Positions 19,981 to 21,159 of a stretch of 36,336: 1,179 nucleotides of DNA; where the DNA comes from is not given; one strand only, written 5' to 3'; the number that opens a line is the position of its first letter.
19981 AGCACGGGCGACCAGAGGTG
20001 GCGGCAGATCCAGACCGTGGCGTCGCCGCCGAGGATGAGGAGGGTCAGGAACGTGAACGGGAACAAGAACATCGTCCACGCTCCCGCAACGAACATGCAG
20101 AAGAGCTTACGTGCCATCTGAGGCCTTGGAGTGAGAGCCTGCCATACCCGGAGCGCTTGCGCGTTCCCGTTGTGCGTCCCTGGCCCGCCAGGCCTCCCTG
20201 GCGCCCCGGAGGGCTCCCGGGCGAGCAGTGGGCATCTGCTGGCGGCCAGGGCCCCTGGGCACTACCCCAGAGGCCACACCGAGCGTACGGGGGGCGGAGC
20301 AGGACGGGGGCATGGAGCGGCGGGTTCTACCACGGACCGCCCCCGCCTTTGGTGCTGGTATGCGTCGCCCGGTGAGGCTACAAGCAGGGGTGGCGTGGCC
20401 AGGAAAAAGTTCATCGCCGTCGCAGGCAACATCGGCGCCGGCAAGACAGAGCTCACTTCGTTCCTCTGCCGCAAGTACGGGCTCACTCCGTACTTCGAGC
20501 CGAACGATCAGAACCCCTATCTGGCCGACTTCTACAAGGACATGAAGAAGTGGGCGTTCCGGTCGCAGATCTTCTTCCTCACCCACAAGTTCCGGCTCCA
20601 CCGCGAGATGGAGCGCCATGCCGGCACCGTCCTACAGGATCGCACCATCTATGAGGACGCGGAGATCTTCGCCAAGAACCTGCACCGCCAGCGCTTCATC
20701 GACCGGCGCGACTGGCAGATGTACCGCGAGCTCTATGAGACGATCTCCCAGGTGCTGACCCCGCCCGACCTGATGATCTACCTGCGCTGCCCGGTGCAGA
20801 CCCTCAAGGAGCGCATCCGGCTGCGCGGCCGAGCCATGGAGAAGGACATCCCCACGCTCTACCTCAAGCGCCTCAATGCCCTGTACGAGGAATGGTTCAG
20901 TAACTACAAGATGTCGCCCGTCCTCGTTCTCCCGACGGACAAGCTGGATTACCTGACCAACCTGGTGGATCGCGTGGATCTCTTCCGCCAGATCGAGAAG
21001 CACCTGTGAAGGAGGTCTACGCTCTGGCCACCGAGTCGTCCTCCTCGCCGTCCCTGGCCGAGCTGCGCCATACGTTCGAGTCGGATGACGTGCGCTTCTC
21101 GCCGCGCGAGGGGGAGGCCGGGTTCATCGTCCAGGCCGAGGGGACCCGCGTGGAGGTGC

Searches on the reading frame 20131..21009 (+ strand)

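Call 5: search_protein_families(library=pfam, proteins=[window:20131-21009:+], max_evalue=0.01)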
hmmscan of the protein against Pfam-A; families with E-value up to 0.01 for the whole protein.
window:20131-21009:+ (292 aa): 4 families
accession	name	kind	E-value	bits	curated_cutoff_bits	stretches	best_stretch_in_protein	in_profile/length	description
PF01712.25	dNK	-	2.6e-52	178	27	1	95-291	1-201/203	Deoxynucleoside kinase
PF13238.12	AAA_18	-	2.2e-06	28.6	29.4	1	95-234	1-113/128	AAA domain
PF02223.23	Thymidylate_kin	-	0.0043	17.2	27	0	193-256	102-163/185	Thymidylate kinase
PF02367.23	TsaE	-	0.0075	16.7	26.6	0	90-118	19-47/128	Threonylcarbamoyl adenosine biosynthesis protein TsaE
